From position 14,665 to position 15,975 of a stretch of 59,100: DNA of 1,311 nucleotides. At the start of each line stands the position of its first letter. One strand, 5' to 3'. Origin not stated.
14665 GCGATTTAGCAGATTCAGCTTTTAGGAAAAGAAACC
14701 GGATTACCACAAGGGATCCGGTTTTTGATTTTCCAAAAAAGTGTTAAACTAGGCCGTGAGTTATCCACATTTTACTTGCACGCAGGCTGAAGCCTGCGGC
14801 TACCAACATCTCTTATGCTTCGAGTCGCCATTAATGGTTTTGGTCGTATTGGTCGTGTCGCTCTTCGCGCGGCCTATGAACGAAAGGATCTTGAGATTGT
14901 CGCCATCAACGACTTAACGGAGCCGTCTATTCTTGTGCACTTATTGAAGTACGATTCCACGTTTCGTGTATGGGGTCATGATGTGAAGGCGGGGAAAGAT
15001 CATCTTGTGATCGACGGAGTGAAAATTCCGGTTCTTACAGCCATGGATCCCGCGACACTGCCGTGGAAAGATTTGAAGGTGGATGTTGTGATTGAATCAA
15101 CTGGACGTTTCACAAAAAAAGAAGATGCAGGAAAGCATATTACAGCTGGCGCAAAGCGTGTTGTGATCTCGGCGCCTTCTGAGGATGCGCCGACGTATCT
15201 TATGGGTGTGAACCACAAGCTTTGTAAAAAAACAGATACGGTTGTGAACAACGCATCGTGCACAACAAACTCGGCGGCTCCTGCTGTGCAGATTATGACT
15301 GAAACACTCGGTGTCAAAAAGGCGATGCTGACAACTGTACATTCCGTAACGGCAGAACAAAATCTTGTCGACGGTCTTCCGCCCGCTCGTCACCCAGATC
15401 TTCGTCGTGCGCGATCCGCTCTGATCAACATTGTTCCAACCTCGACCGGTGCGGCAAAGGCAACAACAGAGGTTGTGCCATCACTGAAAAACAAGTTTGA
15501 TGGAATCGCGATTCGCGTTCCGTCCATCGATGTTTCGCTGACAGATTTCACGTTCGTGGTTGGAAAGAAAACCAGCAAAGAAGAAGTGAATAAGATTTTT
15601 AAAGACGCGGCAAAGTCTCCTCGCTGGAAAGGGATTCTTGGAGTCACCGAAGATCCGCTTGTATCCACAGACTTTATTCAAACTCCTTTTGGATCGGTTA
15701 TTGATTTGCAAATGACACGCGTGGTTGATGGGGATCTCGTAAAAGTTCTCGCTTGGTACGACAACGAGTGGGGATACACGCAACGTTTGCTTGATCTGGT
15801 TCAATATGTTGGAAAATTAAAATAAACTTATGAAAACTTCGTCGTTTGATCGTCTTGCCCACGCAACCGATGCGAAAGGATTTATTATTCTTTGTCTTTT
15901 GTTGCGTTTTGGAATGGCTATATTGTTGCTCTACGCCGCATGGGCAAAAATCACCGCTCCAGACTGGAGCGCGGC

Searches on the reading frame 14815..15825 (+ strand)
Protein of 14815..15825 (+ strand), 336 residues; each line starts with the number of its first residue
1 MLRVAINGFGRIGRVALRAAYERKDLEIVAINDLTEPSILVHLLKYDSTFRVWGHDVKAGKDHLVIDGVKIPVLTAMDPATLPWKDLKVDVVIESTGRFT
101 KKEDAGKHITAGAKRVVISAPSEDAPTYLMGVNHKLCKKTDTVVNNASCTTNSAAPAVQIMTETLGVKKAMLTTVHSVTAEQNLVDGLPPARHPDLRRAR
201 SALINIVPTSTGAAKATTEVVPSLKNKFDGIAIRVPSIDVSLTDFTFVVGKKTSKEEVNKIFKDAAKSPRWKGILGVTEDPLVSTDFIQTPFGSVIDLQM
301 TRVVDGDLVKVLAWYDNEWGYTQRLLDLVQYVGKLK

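Call 71: search_protein_families(library=pfam, proteins=[window:14815-15825:+], max_evalue=0.001)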
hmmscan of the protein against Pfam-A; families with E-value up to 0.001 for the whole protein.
window:14815-15825:+ (336 aa): 2 families
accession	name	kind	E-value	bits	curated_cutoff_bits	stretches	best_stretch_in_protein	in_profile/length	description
PF02800.25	Gp_dh_C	-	9.9e-54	181.6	24.4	1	155-315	2-158/158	Glyceraldehyde 3-phosphate dehydrogenase, C-terminal domain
PF00044.30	Gp_dh_N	-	2e-36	124.8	31.7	1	3-102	2-101/101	Glyceraldehyde 3-phosphate dehydrogenase, NAD binding domain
